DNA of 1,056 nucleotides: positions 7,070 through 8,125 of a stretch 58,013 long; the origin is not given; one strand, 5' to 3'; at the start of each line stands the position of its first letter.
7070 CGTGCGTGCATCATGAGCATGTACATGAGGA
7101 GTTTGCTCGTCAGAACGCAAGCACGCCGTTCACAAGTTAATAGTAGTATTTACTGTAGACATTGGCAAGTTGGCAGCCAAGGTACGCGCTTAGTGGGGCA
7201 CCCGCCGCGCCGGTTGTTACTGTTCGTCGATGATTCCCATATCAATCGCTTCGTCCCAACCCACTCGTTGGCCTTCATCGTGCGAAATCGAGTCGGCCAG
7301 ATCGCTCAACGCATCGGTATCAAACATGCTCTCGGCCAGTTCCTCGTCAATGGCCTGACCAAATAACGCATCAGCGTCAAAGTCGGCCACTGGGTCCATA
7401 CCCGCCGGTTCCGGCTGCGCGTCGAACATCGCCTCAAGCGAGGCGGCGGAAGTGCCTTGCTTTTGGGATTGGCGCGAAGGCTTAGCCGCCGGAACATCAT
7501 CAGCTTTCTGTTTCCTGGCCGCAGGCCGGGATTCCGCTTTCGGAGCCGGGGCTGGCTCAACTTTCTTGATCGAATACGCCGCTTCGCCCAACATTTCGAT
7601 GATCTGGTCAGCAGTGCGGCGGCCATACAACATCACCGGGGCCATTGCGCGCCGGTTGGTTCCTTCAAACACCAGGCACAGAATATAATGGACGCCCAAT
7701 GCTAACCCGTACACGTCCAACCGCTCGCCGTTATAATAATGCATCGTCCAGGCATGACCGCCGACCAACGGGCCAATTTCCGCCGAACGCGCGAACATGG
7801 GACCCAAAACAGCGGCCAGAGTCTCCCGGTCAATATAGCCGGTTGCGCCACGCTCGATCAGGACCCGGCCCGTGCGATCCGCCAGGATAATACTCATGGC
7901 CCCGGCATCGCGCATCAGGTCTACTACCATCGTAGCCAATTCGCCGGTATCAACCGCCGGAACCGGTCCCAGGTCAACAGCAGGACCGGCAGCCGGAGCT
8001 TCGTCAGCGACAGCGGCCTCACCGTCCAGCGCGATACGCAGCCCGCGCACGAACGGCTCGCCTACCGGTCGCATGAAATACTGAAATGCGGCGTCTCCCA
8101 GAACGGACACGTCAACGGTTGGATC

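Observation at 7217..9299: Degenerate-receiver/Roadblock/acidic-tail fusion divergent from a stand-alone Roadblock gene: likely partners of the nearby GTPase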

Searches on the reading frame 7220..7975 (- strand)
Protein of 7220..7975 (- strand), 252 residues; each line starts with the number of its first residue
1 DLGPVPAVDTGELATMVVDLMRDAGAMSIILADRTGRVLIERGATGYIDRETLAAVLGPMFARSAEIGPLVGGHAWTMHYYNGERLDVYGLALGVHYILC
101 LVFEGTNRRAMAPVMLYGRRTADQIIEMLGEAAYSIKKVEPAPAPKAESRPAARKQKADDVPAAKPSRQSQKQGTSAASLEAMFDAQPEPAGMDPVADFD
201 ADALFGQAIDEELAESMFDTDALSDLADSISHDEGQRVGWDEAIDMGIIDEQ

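Call 64: search_protein_representatives(protein=window:7220-7975:-)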
Query: 252 residues. Proteins with E-value up to 0.001 (for the whole library): 336; up to 1e-10: 122; up to 1e-30: 37. The best 150 are listed.
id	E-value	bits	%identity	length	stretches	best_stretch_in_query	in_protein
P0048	3.0e-79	282.6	55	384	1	1-251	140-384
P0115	1.2e-78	280.7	59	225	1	17-251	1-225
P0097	9.9e-63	228.5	51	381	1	2-251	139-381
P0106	4.6e-57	209.9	46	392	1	2-251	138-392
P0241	2.6e-55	204.2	56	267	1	60-246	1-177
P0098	8.5e-55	202.5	61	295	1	1-148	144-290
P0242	3.3e-44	167.9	44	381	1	2-191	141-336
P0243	4.1e-42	161.0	42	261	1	1-250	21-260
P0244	7.4e-41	156.9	37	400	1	1-249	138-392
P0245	5.7e-40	154.0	43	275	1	1-192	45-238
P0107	6.7e-40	153.8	35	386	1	1-251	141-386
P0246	2.0e-39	152.2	34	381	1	1-249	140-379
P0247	1.1e-38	149.8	36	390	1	1-249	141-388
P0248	4.5e-38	147.8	37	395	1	1-249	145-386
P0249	2.9e-37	145.2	37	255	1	1-250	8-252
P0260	5.2e-33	131.2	32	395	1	1-252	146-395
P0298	5.0e-25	105.1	32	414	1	2-236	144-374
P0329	2.3e-15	73.5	27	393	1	7-250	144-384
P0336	2.0e-13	67.1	28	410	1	12-251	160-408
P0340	1.6e-12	64.2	30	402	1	11-210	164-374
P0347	1.0e-11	61.5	24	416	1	12-249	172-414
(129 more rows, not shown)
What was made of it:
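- The architecture is conserved in more than 100 clusters at 50% identity (call 64).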

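Call 66: find_encoding_contigs(protein=P0336, flank=8000, max_places=3)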
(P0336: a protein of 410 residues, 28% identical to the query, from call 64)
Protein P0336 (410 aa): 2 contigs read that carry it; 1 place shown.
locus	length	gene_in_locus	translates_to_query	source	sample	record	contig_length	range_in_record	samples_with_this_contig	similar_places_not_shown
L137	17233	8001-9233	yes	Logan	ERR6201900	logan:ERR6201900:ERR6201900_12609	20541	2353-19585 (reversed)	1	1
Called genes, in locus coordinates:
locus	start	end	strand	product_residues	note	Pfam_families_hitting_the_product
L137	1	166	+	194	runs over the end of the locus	PF04542:Sigma70_r2, PF08281:Sigma70_r4_2, PF04545:Sigma70_r4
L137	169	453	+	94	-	-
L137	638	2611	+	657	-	PF00496:SBP_bac_5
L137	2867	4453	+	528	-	PF19300:BPD_transp_1_N (faint), PF00528:BPD_transp_1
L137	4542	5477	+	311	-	PF12911:OppC_N, PF00528:BPD_transp_1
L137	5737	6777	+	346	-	PF00005:ABC_tran, PF13304:AAA_21 (weak), PF08352:oligo_HPY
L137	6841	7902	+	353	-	PF00005:ABC_tran, PF08352:oligo_HPY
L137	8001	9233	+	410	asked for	PF00072:Response_reg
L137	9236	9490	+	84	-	-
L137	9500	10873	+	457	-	PF00483:NTP_transferase, PF01128:IspD, PF12804:NTP_transf_3, PF25084:LbH_EIF2B, PF00132:Hexapep, PF14602:Hexapep_2 (faint), PF25087:GMPPB_C (faint)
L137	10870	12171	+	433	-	PF01595:CNNM, PF00571:CBS, PF03471:CorC_HlyC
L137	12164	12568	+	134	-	PF00383:dCMP_cyt_deam_1, PF08211:dCMP_cyt_deam_2, PF26947:CDL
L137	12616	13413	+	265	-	PF11967:RecO_N, PF02565:RecO_C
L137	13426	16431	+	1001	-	PF02091:tRNA-synt_2e, PF02092:tRNA_synt_2f, PF05746:DALR_1 (weak)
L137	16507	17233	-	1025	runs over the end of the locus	?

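Call 67: find_encoding_contigs(protein=P0329, flank=8000, max_places=3)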
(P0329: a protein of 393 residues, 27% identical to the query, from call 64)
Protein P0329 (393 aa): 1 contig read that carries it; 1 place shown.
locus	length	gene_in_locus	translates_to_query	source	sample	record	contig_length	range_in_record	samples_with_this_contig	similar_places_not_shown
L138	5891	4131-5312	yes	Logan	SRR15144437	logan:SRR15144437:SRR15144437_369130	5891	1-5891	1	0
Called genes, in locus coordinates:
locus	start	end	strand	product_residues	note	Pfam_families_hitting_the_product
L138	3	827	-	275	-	?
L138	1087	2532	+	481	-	PF01476:LysM, PF17210:SdrD_B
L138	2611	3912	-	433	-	PF07690:MFS_1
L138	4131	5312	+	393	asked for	PF00072:Response_reg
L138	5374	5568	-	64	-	-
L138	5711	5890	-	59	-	?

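Call 71: find_encoding_contigs(protein=P0298, flank=8000, max_places=3)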
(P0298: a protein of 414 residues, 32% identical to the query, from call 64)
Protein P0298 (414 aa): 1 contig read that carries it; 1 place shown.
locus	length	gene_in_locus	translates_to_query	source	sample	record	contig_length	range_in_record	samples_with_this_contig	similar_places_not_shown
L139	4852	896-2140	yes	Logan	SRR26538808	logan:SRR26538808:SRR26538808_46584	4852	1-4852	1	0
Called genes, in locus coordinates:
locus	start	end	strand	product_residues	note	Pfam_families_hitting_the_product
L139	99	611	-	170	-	-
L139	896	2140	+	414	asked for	PF00072:Response_reg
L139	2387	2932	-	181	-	PF01923:Cob_adeno_trans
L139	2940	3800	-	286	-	PF13302:Acetyltransf_3, PF00583:Acetyltransf_1, PF13673:Acetyltransf_10 (weak), PF13508:Acetyltransf_7, PF08445:FR47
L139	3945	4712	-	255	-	PF00027:cNMP_binding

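Call 72: find_encoding_contigs(protein=P0340, flank=8000, max_places=3)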
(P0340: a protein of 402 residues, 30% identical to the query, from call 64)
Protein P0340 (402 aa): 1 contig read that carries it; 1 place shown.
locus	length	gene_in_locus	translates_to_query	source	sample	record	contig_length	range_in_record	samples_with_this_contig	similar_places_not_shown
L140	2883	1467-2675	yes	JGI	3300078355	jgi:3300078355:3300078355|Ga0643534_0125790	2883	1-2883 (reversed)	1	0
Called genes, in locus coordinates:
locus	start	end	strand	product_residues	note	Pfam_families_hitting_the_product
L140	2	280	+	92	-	?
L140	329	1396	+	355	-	PF00005:ABC_tran, PF13401:AAA_22 (faint), PF08352:oligo_HPY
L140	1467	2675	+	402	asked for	PF00072:Response_reg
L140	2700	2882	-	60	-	?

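Call 76: search_protein_families(library=pfam, proteins=[L137:9236-9490:+, L139:99-611:-, P0336, P0329, P0347, P0260], max_evalue=0.05)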
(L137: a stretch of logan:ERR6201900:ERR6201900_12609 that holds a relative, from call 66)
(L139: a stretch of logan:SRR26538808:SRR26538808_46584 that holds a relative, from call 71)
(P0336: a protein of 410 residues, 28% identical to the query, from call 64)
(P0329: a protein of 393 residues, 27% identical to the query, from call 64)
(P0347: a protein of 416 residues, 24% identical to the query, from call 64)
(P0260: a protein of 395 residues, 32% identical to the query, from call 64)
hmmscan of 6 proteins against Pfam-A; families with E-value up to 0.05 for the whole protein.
L137:9236-9490:+ (84 aa): 0 families

L139:99-611:- (170 aa): 0 families

P0336 (410 aa): 2 families
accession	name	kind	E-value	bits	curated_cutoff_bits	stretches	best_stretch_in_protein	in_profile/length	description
PF00072.30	Response_reg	-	8.5e-16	58.5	30.2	1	6-117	1-110/111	Response regulator receiver domain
PF03259.23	Robl_LC7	-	0.00085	19.5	23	1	171-252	12-91/91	Roadblock/LC7 domain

P0329 (393 aa): 1 family
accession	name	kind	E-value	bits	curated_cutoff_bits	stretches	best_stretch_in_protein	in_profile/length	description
PF00072.30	Response_reg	-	2.3e-18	66.8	30.2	1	9-119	1-110/111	Response regulator receiver domain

P0347 (416 aa): 1 family
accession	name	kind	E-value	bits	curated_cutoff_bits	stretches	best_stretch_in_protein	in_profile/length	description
PF00072.30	Response_reg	-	1.9e-16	60.6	30.2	1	7-119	1-110/111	Response regulator receiver domain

P0260 (395 aa): 1 family
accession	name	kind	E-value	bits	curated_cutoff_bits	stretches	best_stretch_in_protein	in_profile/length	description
PF00072.30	Response_reg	-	0.0011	19.6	30.2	1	11-89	5-82/111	Response regulator receiver domain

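Call 80: find_homologous_proteins(query=P0336, max_evalue=1e-10)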
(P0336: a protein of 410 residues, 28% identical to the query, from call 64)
Query P0336 (410 aa): 105 proteins with E <= 1e-10 among 8000 candidates.
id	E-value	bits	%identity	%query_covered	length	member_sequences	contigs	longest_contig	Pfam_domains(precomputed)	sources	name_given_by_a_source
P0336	8.6e-266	899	100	100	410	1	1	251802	PF00072.31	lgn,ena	-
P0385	4.9e-229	778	87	100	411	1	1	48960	PF00072.31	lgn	-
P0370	1.9e-95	338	53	71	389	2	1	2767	PF00072.31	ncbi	-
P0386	7.3e-80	287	42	100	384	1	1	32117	PF00072.31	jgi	jgi:DNA-binding response OmpR family regulator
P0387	9.9e-80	286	43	99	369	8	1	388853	PF00072.31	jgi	jgi:CheY-like chemotaxis protein/predicted regulator of Ras-like GTPase activity (Roadblock/LC7/MglB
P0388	1.3e-79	286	40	100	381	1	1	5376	PF00072.31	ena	-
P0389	6.6e-79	284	41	100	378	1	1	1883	PF00072.31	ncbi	-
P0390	3.6e-78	281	48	71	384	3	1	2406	PF00072.31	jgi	-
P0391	1.1e-77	280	41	100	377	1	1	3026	PF00072.31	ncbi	-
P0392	5.3e-77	277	42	100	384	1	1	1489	PF00072.31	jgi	-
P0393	5.8e-77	277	42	100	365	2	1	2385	PF00072.31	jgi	jgi:CheY-like chemotaxis protein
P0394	6.6e-77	277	42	100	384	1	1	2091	PF00072.31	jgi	jgi:DNA-binding response OmpR family regulator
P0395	7.0e-77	277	44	100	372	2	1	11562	PF00072.31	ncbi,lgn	-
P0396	1.5e-76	276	48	69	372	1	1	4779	PF00072.31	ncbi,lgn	-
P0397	3.8e-76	275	42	100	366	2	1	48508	PF00072.31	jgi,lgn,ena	-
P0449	4.5e-62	228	40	96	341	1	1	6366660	PF00072.31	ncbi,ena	-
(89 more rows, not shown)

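Call 81: find_encoding_contigs(protein=P0449, flank=10000, max_places=1)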
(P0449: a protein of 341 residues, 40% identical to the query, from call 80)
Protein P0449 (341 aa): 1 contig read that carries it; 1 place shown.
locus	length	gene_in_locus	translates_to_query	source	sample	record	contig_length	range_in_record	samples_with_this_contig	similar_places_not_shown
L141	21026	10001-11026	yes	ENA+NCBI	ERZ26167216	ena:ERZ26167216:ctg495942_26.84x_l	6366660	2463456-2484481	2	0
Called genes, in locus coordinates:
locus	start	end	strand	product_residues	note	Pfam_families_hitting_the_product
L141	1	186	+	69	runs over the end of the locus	-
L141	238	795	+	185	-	PF13384:HTH_23 (faint), PF13518:HTH_28, PF13565:HTH_32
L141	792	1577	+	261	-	PF13358:DDE_3 (faint)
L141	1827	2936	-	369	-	PF13546:DDE_5 (weak), PF01609:DDE_Tnp_1, PF04693:DDE_Tnp_2 (faint)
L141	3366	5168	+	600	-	PF00496:SBP_bac_5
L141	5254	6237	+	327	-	PF19300:BPD_transp_1_N, PF00528:BPD_transp_1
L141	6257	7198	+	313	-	PF12911:OppC_N (weak), PF00528:BPD_transp_1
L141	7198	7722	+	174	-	-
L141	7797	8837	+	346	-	PF00005:ABC_tran, PF02463:SMC_N (weak), PF13304:AAA_21 (weak), PF08352:oligo_HPY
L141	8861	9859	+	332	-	PF00005:ABC_tran, PF08352:oligo_HPY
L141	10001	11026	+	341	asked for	PF00072:Response_reg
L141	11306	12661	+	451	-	PF00483:NTP_transferase, PF01128:IspD, PF12804:NTP_transf_3, PF25087:GMPPB_C (faint), PF25084:LbH_EIF2B, PF00132:Hexapep (weak), PF14602:Hexapep_2 (faint)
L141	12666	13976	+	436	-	PF01595:CNNM, PF00571:CBS, PF03471:CorC_HlyC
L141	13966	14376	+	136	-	PF00383:dCMP_cyt_deam_1, PF08211:dCMP_cyt_deam_2, PF26947:CDL (weak)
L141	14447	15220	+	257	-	PF11967:RecO_N, PF02565:RecO_C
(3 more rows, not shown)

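Call 82: find_encoding_contigs(protein=P0387, flank=10000, max_places=1)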
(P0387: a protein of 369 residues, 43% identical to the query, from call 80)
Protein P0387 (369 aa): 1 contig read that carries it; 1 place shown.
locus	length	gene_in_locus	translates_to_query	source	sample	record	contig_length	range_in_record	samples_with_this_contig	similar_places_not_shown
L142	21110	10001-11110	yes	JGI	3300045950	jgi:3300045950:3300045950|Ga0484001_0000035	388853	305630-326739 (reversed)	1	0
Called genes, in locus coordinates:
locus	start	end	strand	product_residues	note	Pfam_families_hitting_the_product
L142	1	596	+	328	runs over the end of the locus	PF00005:ABC_tran, PF08352:oligo_HPY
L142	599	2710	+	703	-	PF00496:SBP_bac_5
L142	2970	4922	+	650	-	PF00496:SBP_bac_5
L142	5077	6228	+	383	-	PF00528:BPD_transp_1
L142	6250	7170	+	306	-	PF12911:OppC_N, PF00528:BPD_transp_1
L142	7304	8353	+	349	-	PF00005:ABC_tran, PF13304:AAA_21 (weak), PF08352:oligo_HPY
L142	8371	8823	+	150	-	PF27226:AF_1845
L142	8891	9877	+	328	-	PF00005:ABC_tran, PF08352:oligo_HPY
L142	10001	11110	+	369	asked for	PF00072:Response_reg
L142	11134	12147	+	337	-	PF00795:CN_hydrolase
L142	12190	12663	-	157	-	PF20797:HepT-like_2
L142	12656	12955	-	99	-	PF01909:NTP_transf_2 (weak), PF18765:Polbeta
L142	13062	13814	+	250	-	PF00005:ABC_tran, PF13191:AAA_16 (weak), PF13304:AAA_21 (faint)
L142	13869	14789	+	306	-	PF13624:SurA_N_3, PF13623:SurA_N_2, PF09312:SurA_N, PF00639:Rotamase, PF13616:Rotamase_3, PF13145:Rotamase_2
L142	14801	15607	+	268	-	-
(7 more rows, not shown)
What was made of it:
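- Tried and rejected: Four of the six loci sit downstream of an opp-type ABC operon, which is probably synteny (calls 66, 72, 81, 82).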

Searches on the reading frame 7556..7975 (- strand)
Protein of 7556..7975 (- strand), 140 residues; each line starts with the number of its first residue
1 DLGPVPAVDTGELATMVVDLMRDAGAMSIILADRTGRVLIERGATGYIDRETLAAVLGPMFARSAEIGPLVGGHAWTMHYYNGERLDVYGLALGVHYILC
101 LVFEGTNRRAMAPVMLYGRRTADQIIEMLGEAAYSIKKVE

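Call 39: search_solved_structures(query=window:7556-7975:-, max_evalue=10, show_alignments=4)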
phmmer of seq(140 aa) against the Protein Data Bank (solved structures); distinct sequences matched with E-value up to 10: 13.
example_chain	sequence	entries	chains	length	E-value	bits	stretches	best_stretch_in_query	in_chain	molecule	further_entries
3t1s_A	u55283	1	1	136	6.5e-08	36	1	17-132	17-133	Gliding protein MglB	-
3t1r_A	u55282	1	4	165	9.1e-08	35.5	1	17-132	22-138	Gliding protein MglB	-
6h5b_B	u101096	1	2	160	1.5e-07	34.8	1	19-128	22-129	MglB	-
6izw_B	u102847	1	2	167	1.7e-07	34.7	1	19-128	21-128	Gliding motility protein MglB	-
6hjm_A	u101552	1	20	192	2e-07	34.4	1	19-128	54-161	MglB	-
1j3w_A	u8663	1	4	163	2.7e-07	34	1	17-132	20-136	Giding protein-mglB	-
3t1x_A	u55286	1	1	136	1.4e-06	31.7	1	17-131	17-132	Gliding protein MglB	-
3t12_B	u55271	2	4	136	1.8e-06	31.3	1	17-131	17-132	Gliding protein MglB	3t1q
3cmv_A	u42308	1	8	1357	0.18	15.1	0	8-39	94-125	Protein recA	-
3cmu_A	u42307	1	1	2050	0.34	14.2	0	8-39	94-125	Protein recA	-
3cmt_A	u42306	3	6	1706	0.38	14.1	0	8-39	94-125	Protein recA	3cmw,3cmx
4y1b_A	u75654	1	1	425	0.4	14.1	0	10-51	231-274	AntE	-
4y0k_A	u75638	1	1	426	0.4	14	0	10-51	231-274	AntE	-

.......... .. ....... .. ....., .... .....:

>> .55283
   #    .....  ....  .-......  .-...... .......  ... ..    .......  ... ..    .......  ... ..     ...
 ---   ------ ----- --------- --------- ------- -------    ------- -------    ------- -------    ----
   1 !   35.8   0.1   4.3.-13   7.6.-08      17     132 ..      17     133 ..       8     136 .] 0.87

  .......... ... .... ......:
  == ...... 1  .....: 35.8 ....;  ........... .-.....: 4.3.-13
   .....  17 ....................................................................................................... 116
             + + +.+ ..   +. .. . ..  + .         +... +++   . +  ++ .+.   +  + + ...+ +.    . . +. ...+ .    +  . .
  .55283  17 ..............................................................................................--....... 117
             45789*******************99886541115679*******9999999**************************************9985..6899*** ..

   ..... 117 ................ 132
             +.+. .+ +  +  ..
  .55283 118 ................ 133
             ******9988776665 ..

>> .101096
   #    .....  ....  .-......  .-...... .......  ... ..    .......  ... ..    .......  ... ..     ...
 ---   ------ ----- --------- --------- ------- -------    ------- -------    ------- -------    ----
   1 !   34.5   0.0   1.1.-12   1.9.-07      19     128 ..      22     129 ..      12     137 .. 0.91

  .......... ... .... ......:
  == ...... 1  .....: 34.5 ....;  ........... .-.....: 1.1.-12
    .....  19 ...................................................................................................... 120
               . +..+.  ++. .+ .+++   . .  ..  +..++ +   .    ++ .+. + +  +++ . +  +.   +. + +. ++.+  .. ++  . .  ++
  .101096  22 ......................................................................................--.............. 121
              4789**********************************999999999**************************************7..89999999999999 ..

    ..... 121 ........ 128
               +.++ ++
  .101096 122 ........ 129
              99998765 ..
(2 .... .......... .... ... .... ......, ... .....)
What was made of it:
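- Closest known: MglB. Same: A D-x-x-G motif aligned with the LIDRKG / LVDKNG motif of MglB (call 39).
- Checked: phmmer against T. thermophilus MglB gives E 6.5e-8 (call 39).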

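Call 79: search_solved_structures(query=A2, max_evalue=0.01, show_alignments=1)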
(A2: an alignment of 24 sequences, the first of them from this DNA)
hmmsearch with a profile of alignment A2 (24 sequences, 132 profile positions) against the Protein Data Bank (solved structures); distinct sequences matched with E-value up to 0.01: 8.
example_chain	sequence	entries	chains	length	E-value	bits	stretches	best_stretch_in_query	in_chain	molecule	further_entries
6h5b_B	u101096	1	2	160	3.7e-17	65.4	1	5-125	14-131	MglB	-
6izw_B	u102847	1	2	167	4.2e-17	65.3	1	5-125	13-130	Gliding motility protein MglB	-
6hjm_A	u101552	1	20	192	5.9e-17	64.8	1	5-125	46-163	MglB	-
3t1s_A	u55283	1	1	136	1e-15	60.8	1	6-127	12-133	Gliding protein MglB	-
3t1r_A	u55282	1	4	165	1.7e-15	60.1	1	6-127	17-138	Gliding protein MglB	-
1j3w_A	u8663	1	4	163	1e-14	57.5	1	6-127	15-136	Giding protein-mglB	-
3t1x_A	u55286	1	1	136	1.9e-14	56.6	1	6-127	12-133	Gliding protein MglB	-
3t12_B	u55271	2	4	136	2.4e-14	56.3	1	6-127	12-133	Gliding protein MglB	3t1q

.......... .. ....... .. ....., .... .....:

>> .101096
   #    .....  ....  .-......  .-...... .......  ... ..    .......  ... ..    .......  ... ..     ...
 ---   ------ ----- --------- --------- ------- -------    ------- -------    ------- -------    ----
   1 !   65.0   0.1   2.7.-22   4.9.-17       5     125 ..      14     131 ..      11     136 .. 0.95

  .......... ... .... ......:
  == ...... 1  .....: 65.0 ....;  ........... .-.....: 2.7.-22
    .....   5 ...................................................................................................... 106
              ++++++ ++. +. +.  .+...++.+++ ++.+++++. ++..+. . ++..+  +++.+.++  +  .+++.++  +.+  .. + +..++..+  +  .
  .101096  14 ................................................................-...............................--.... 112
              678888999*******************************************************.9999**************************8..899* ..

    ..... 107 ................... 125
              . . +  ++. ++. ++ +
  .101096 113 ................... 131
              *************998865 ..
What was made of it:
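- On MglB-type Roadblock/LC7: However, the family profile against PDB MglB gives E 3.7e-17 (call 79)
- Closest known: MglB. Same: Specific sequence homology: profile E 3.7e-17, with only MglB hit in the PDB (call 79).
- Checked: A family profile gives E 3.7e-17 against M. xanthus MglB, and MglB is the only PDB family hit (call 79).
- MglB-specific homology: E 6.5e-8 for the single sequence (call 39) and 3.7e-17 for the family profile, with only MglB hit in the PDB (call 79). The output domain is specifically MglB-like (call 79).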
